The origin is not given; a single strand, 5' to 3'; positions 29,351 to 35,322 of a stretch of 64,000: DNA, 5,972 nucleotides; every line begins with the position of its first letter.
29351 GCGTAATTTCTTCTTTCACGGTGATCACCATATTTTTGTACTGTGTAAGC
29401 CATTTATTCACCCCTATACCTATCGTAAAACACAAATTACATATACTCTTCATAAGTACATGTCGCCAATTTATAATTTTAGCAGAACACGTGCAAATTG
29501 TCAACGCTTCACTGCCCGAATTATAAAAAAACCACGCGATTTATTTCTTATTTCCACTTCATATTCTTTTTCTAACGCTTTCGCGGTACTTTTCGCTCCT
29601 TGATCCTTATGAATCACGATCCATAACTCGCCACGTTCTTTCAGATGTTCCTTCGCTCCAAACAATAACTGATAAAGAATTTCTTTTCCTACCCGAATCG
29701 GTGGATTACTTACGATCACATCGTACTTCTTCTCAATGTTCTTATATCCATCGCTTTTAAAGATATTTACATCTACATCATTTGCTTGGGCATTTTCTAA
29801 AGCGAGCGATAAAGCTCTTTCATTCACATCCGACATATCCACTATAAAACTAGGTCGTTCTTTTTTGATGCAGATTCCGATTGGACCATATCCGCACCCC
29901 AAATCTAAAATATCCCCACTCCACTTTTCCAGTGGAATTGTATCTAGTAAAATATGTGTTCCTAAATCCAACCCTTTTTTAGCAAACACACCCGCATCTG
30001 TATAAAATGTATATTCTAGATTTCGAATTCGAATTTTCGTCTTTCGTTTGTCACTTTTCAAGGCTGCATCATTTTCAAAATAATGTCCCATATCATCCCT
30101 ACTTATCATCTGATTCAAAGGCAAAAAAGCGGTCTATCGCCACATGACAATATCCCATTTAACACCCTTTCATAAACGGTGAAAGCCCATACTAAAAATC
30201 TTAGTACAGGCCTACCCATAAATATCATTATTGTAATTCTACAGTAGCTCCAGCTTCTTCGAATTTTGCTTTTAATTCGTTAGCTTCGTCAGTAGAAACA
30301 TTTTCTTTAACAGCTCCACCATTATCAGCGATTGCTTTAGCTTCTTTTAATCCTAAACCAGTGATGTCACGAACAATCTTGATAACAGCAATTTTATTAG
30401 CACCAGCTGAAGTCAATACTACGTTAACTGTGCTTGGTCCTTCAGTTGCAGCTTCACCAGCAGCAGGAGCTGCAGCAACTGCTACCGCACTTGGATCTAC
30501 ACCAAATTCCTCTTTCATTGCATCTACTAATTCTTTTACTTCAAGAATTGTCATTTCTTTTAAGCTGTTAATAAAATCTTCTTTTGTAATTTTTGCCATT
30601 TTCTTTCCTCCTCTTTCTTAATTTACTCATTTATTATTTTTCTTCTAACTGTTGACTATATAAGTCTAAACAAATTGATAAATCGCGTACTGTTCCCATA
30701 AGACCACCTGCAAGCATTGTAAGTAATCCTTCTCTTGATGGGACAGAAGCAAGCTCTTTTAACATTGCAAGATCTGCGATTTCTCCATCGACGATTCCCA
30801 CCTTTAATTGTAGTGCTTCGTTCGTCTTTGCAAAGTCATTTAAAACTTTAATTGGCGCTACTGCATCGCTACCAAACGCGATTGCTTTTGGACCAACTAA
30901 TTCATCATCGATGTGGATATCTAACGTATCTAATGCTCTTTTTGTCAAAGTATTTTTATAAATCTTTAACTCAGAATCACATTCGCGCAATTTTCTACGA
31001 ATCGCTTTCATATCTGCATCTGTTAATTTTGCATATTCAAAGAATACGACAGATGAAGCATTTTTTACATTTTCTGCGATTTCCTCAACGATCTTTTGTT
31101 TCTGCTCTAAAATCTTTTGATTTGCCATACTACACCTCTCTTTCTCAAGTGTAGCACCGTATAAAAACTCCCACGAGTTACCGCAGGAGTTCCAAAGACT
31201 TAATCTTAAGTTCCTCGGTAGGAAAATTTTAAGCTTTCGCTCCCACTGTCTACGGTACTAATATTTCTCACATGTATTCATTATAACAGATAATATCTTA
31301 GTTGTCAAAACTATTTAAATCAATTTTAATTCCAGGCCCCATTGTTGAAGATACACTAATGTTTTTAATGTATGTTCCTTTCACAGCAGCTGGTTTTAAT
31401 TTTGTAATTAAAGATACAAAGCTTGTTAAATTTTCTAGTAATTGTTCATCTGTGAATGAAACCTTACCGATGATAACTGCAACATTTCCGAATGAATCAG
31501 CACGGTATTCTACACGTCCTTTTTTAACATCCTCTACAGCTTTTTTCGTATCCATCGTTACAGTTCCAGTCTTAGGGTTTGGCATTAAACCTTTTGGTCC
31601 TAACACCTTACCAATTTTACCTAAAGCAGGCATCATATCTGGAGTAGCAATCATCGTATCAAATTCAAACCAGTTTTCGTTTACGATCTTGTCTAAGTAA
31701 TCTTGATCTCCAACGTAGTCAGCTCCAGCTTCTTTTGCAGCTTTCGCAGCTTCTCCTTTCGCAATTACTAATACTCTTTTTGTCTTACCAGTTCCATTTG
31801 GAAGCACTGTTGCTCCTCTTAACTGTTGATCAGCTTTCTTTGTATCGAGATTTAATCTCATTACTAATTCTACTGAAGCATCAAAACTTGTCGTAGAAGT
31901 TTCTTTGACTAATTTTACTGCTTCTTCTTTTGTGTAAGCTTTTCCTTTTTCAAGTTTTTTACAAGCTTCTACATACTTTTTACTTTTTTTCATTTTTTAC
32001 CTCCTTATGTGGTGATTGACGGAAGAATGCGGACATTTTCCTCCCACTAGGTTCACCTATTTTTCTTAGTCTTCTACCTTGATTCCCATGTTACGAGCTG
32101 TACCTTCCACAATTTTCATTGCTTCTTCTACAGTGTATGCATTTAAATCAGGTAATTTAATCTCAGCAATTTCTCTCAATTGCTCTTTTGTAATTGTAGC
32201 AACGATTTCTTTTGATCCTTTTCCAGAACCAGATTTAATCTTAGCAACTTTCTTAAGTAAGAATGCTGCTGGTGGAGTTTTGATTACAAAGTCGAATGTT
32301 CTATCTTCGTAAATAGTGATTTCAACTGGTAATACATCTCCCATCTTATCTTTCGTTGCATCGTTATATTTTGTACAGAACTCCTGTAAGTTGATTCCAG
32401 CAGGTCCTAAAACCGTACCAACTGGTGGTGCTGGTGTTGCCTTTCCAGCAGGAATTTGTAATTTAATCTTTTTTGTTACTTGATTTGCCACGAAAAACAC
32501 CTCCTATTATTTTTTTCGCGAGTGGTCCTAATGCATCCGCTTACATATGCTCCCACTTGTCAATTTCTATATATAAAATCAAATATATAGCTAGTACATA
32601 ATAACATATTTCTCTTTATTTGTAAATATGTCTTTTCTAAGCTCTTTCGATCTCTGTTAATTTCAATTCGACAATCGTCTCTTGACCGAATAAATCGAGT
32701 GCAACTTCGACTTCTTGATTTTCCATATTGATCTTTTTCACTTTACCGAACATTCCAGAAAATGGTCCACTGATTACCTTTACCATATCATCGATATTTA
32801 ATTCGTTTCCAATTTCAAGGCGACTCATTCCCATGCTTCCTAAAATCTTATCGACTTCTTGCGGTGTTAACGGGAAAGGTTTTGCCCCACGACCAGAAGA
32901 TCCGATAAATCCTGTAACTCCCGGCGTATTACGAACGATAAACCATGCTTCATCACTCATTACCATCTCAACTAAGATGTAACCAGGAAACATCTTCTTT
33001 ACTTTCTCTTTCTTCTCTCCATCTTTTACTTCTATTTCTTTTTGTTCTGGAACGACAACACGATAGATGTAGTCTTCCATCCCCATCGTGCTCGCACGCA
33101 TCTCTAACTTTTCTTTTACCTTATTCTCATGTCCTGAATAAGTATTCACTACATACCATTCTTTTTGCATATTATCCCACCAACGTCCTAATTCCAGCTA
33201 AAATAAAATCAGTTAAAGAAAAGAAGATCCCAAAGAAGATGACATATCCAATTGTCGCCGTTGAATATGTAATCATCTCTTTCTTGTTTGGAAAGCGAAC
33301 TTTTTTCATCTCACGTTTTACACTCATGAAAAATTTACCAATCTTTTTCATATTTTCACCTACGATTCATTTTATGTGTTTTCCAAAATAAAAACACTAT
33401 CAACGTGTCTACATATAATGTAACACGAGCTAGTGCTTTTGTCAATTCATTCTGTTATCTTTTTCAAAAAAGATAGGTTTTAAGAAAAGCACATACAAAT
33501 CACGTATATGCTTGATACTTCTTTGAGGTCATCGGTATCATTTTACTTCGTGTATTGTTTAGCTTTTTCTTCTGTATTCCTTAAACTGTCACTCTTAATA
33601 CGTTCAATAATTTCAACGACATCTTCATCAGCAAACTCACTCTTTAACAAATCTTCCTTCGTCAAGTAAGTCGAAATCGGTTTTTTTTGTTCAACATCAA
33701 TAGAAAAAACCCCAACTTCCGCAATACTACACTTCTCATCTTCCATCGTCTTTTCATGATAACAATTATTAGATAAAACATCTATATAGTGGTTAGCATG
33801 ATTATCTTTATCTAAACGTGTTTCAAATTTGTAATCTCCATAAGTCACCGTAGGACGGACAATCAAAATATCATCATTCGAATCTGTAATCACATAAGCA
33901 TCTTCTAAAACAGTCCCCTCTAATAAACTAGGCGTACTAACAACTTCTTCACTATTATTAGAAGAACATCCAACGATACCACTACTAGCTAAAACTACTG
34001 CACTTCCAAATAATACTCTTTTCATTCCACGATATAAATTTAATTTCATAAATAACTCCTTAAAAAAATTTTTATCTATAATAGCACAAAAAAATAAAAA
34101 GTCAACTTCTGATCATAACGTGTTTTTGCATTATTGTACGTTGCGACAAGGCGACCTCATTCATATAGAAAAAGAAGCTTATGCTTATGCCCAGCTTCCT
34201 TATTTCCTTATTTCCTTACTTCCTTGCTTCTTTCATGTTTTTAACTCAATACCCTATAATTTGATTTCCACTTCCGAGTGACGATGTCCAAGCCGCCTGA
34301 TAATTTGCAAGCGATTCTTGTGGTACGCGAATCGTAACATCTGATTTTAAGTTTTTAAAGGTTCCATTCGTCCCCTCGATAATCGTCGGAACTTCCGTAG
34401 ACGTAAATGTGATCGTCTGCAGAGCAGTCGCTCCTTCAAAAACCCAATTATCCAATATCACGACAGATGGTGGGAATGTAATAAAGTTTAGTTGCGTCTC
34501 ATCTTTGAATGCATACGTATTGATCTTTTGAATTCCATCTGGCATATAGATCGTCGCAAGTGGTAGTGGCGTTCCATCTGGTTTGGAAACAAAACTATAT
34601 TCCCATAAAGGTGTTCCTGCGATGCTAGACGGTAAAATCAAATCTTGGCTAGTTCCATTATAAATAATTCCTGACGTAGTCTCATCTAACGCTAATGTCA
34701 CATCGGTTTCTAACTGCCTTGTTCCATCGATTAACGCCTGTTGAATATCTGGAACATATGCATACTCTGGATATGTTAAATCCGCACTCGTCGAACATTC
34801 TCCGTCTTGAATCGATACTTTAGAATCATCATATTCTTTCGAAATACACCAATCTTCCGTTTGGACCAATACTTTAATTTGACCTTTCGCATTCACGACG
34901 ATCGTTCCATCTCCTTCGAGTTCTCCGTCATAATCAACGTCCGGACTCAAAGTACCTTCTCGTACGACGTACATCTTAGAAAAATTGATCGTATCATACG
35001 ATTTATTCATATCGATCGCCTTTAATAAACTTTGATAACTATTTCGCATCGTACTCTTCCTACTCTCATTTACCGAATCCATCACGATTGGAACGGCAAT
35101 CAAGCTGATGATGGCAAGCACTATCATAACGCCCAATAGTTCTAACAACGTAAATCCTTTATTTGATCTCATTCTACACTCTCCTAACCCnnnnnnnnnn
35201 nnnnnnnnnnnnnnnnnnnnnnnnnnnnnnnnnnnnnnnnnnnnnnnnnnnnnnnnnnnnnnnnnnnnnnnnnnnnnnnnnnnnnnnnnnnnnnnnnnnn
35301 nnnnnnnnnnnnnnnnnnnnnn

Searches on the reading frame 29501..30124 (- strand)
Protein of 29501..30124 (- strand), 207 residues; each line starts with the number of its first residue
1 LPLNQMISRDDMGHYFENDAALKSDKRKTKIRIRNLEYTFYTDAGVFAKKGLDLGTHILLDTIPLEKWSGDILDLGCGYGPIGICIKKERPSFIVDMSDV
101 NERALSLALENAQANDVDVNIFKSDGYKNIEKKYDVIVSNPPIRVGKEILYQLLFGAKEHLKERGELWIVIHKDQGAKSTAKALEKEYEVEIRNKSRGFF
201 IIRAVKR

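Call 63: search_protein_families(library=pfam, proteins=[window:29501-30124:-], max_evalue=0.1)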
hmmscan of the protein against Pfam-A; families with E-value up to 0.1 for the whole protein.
window:29501-30124:- (207 aa): 13 families
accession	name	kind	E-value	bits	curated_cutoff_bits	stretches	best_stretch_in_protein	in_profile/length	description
PF05175.20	MTS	-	6.6e-45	153.2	23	1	37-202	1-169/170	Methyltransferase small domain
PF06325.19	PrmA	-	1.9e-08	34.6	22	1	70-204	163-293/296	Ribosomal protein L11 methyltransferase (PrmA)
PF13649.12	Methyltransf_25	-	6e-07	30.5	27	1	72-165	1-97/97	Methyltransferase domain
PF13847.12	Methyltransf_31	-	4.9e-06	26.7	27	1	71-173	6-113/145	Methyltransferase domain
PF08242.18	Methyltransf_12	-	0.00016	22.8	30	1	73-165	1-96/98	Methyltransferase domain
PF01170.24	UPF0020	-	0.00025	21.2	22.3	1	97-183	81-178/197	RMKL-like, methyltransferase domain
PF10294.15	Methyltransf_16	-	0.0022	18.2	21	1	71-116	49-93/174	Lysine methyltransferase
PF13489.12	Methyltransf_23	-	0.0057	16.8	27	1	66-140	20-88/164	Methyltransferase domain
PF12847.13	Methyltransf_18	-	0.0087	16.5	27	1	72-139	18-88/151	Methyltransferase domain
PF02353.26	CMAS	-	0.01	15.6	27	1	71-168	65-163/273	Mycolic acid cyclopropane synthetase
PF03848.20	TehB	-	0.065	13.1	20.4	1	70-140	32-102/193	Tellurite resistance protein TehB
PF07669.17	Eco57I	-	0.093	13.2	25.3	0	113-142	50-83/171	Eco57I restriction-modification methylase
PF13651.11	EcoRI_methylase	-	0.094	12.5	26.4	0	108-159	112-164/345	Adenine-specific methyltransferase EcoRI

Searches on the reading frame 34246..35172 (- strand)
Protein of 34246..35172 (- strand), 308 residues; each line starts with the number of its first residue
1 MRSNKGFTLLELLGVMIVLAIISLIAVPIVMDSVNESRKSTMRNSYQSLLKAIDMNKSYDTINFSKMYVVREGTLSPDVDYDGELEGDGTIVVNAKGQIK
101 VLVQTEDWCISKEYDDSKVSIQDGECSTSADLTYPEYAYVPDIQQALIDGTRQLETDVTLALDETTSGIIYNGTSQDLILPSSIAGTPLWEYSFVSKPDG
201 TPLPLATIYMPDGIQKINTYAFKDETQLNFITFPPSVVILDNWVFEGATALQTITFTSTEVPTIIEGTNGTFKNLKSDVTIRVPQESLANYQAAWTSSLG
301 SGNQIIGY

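Call 8: search_protein_families(library=pfam, proteins=[window:34246-35172:-], max_evalue=0.001)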
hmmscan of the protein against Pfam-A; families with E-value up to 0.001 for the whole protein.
window:34246-35172:- (308 aa): 2 families
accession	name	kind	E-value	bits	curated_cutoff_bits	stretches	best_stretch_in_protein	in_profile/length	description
PF13306.12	LRR_5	-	2.7e-09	37.5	27.7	1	205-277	13-80/127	BspA type Leucine rich repeat region (6 copies)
PF07963.17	N_methyl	-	1.3e-06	28.1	21.2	1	1-26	1-26/27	Prokaryotic N-terminal methylation motif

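Call 87: search_protein_families(library=ncbifam, proteins=[window:34246-35172:-], max_evalue=0.01)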
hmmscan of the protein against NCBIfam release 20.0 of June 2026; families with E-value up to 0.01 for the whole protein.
window:34246-35172:- (308 aa): 12 families
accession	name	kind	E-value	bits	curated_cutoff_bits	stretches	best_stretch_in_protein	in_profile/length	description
TIGR01710.1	typeII_sec_gspG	equivalog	1.3e-06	28.5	88.85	1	5-57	1-53/134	type II secretion system major pseudopilin GspG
NF041013.1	T4P_ComGE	equivalog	1.2e-05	25.3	49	1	3-71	2-71/83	competence type IV pilus minor pilin ComGE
NF040999.1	pilin_ComGC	equivalog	1.3e-05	25.2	75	1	5-57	2-57/84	competence type IV pilus major pilin ComGC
TIGR02532.1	IV_pilin_GFxxxE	domain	2.7e-05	23.8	16.3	1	5-27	2-24/24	prepilin-type N-terminal cleavage/methylation domain-containing protein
TIGR01708.2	typeII_sec_gspH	equivalog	5e-05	23.4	80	1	5-57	2-51/169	type II secretion system minor pseudopilin GspH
NF041002.1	pilin_ComGF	equivalog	0.00013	22.2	80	1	4-117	1-120/139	competence type IV pilus minor pilin ComGF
NF041775.1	typeIV_PilA_Myxo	equivalog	0.00059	19.9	400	1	4-52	10-58/214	type IV pilin protein PilA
NF007862.0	PRK10574.1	equivalog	0.00075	19.6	138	1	1-37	1-37/145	prepilin peptidase-dependent pilin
TIGR02596.1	TIGR02596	subfamily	0.00095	19.3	70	0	7-39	1-33/196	Verru_Chthon cassette protein D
NF040982.1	ComGD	equivalog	0.0044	17.4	70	1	4-39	1-36/139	competence type IV pilus minor pilin ComGD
TIGR02599.1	TIGR02599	subfamily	0.0052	16.1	256.5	1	6-48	1-44/361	Verru_Chthon cassette protein C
NF007800.0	PRK10506.1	equivalog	0.0054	16.6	158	0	1-25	5-29/163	prepilin peptidase-dependent protein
